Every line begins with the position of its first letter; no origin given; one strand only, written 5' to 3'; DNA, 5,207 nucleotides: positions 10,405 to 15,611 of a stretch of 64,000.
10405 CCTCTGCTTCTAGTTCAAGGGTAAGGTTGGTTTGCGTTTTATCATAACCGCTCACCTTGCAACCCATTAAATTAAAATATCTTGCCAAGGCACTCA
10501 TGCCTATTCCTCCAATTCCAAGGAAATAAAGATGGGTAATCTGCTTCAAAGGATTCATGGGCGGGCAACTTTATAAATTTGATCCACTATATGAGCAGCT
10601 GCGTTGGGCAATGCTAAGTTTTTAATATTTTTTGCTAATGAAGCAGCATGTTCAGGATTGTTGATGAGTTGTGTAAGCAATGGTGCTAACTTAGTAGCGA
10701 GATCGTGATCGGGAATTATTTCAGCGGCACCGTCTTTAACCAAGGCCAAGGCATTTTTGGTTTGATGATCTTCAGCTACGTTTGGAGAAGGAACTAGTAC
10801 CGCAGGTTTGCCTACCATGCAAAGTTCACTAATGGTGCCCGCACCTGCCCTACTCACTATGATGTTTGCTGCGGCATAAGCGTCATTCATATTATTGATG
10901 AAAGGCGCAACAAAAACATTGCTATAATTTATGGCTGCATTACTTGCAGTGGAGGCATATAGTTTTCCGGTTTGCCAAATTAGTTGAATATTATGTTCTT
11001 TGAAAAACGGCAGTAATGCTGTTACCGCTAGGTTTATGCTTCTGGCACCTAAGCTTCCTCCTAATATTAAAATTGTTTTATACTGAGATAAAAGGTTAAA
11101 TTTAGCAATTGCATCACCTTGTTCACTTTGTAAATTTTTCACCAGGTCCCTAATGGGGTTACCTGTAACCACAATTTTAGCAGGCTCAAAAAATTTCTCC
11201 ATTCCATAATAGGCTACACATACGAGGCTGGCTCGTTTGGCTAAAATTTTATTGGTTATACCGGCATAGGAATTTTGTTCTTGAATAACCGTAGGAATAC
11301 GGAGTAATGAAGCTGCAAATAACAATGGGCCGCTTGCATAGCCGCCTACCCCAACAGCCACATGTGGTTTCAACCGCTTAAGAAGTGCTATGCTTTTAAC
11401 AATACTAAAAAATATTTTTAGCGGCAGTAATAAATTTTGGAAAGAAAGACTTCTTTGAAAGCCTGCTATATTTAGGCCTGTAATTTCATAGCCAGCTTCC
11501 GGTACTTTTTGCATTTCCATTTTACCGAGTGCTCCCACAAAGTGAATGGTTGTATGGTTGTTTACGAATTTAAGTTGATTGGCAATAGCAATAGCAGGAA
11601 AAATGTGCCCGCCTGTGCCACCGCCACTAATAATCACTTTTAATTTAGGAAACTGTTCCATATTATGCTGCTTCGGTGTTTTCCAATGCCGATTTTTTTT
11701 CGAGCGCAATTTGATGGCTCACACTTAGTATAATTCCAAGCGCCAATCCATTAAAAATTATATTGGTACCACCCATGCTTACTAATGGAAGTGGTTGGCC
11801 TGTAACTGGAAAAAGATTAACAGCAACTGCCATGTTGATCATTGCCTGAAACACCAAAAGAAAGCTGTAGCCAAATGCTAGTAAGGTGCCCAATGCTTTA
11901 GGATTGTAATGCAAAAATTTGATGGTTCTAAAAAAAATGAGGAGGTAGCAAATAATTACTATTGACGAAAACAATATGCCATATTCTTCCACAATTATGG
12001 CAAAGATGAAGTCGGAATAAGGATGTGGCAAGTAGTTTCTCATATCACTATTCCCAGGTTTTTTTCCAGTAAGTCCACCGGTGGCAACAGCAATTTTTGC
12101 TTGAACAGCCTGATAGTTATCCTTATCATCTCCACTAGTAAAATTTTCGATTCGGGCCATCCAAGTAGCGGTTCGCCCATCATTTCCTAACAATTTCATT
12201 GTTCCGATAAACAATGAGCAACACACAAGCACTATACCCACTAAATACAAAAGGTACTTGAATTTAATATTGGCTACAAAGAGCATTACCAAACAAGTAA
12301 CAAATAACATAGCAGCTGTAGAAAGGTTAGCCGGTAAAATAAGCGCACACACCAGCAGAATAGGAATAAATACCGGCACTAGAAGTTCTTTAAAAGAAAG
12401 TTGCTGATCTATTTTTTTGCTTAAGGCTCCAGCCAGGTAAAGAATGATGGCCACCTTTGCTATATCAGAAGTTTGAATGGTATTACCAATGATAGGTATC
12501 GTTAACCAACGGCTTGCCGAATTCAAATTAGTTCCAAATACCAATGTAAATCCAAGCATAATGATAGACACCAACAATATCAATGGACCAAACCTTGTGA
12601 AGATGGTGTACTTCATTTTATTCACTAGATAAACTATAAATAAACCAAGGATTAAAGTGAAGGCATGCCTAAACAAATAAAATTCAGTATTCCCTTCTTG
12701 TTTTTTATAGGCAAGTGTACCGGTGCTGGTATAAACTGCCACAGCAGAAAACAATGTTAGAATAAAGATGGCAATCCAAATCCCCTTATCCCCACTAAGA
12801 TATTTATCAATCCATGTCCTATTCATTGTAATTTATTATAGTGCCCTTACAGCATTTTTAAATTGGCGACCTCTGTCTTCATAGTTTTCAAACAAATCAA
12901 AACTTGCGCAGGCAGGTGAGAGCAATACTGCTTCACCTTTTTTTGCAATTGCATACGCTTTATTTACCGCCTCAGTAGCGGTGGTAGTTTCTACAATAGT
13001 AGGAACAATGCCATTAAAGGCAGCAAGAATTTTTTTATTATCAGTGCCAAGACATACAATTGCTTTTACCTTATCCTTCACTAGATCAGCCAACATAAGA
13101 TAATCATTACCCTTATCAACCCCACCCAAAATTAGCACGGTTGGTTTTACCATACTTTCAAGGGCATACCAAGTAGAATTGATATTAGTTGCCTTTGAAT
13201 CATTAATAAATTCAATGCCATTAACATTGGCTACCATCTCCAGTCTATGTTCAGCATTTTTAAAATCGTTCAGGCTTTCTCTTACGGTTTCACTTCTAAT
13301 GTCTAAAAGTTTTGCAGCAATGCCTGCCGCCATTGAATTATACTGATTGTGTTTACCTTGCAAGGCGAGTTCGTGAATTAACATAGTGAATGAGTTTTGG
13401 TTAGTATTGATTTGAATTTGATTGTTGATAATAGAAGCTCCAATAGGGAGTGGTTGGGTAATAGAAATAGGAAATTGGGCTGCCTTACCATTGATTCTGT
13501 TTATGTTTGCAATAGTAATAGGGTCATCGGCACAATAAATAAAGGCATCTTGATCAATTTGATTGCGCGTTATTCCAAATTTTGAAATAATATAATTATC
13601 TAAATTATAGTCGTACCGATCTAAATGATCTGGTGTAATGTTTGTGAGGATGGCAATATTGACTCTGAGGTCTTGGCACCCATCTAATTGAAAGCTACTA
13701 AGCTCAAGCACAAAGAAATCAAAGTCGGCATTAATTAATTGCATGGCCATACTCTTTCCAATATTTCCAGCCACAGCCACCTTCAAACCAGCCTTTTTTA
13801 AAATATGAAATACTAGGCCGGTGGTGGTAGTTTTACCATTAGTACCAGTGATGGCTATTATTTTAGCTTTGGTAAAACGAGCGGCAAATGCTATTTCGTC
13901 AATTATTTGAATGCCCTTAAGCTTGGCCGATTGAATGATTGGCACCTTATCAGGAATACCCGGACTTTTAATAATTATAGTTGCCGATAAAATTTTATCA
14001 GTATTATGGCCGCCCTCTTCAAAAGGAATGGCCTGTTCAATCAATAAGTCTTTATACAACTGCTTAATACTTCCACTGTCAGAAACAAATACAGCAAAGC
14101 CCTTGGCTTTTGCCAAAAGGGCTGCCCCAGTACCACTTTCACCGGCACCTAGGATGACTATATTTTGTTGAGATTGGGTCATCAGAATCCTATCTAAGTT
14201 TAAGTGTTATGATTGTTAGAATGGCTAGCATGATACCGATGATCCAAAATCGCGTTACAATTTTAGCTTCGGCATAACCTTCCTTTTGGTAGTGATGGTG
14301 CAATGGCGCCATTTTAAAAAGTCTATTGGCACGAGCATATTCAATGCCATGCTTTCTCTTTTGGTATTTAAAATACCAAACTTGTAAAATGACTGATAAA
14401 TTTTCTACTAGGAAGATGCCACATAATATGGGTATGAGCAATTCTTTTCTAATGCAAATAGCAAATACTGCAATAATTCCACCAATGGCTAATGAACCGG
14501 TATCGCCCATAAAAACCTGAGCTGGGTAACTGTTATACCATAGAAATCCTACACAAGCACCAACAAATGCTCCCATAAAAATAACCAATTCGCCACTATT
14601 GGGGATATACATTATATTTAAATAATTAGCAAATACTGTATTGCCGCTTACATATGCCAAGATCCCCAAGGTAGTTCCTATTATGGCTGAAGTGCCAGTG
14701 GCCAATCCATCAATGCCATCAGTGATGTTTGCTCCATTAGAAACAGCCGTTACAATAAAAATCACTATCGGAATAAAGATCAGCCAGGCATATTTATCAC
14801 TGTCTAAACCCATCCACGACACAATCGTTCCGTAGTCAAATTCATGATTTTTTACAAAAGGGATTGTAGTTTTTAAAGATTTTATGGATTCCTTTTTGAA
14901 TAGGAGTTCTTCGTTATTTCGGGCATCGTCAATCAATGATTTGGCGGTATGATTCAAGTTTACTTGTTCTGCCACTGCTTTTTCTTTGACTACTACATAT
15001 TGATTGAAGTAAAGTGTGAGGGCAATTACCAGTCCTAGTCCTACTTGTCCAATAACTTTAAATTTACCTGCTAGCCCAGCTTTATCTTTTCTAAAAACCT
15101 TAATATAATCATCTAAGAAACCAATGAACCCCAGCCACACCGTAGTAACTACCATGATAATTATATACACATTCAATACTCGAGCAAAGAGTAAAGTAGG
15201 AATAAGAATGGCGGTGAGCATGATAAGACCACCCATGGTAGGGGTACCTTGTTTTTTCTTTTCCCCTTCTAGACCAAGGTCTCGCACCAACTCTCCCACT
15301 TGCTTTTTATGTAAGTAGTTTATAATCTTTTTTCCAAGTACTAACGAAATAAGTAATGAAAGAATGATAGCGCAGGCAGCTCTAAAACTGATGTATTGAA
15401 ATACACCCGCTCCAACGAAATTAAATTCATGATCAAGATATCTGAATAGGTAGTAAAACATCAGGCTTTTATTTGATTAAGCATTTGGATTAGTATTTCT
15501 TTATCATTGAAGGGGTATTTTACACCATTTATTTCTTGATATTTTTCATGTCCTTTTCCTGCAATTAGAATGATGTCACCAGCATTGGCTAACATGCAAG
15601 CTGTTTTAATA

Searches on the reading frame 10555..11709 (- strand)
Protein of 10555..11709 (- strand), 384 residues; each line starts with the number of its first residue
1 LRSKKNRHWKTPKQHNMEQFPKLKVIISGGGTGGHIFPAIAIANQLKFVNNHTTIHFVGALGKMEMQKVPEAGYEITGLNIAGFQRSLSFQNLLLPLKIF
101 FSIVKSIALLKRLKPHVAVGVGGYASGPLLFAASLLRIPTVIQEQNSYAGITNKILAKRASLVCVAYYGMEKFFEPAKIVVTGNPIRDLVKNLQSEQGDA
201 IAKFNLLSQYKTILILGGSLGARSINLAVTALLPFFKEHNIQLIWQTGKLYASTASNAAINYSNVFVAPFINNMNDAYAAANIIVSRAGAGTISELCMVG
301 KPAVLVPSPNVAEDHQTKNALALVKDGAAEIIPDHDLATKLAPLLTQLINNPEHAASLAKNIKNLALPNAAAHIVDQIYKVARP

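Call 78: search_protein_families(library=pfam, proteins=[window:10555-11709:-], max_evalue=0.00001)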
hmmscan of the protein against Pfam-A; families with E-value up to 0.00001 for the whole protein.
window:10555-11709:- (384 aa): 2 families
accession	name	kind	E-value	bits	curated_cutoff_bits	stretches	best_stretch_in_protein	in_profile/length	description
PF04101.22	Glyco_tran_28_C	-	5.2e-38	131.1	22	1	212-371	1-163/166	Glycosyltransferase family 28 C-terminal domain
PF03033.26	Glyco_transf_28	-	4.7e-35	121.1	26.2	1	25-161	1-135/139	Glycosyltransferase family 28 N-terminal domain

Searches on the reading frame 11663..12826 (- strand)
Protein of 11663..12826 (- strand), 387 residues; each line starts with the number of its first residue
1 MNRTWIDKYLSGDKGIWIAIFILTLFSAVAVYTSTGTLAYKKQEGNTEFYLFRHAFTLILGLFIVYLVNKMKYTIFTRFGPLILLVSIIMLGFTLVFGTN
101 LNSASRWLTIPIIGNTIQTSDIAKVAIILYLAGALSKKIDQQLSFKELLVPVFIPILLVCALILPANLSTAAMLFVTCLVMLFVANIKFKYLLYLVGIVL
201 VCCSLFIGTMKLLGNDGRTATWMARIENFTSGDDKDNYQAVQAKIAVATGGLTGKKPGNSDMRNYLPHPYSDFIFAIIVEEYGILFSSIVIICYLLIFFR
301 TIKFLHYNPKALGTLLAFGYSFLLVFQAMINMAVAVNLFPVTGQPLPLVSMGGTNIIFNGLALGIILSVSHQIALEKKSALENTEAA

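Call 78: search_protein_families(library=pfam, proteins=[window:11663-12826:-], max_evalue=0.00001)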
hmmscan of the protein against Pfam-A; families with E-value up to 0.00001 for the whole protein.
window:11663-12826:- (387 aa): 1 family
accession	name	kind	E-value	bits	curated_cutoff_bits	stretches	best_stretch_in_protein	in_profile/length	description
PF01098.24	FTSW_RODA_SPOVE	-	4.7e-66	223.6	26.4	1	16-372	4-353/356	Cell cycle protein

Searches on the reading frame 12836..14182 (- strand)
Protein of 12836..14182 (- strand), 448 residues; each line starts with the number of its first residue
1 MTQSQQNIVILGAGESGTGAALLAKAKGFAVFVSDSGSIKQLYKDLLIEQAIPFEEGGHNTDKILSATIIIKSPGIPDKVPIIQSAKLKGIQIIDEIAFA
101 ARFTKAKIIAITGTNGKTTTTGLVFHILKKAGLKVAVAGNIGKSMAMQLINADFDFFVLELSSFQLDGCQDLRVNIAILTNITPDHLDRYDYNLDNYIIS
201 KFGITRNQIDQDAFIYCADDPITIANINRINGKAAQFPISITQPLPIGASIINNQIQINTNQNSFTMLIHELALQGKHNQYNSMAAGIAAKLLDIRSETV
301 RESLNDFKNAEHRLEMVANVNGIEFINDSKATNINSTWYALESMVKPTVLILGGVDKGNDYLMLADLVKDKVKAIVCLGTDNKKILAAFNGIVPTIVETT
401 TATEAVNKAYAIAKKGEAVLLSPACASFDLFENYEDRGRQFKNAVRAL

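Call 78: search_protein_families(library=pfam, proteins=[window:12836-14182:-], max_evalue=0.00001)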
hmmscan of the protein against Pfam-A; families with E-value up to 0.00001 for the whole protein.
window:12836-14182:- (448 aa): 4 families
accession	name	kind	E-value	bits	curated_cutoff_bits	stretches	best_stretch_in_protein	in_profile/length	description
PF08245.18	Mur_ligase_M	-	3.4e-29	102.7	24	1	111-289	1-199/200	Mur ligase middle domain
PF02875.26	Mur_ligase_C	-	1.5e-13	52.1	28.4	1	312-425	1-127/127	Mur ligase, glutamate ligase domain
PF21799.2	MurD-like_N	-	4.9e-11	43.2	27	1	6-94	1-87/88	Mur ligase MurD-like, N-terminal domain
PF21377.3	MurD_N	-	1.5e-08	35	24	1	8-76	2-70/76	MurD N-terminal domain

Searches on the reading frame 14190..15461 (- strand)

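Call 78: search_protein_families(library=pfam, proteins=[window:14190-15461:-], max_evalue=0.00001)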
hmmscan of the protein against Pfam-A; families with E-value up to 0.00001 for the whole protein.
window:14190-15461:- (423 aa): 1 family
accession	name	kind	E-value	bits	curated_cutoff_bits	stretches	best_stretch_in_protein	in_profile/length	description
PF00953.26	Glycos_transf_4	-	7.2e-26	91.5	27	1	101-336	2-158/160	Glycosyl transferase family 4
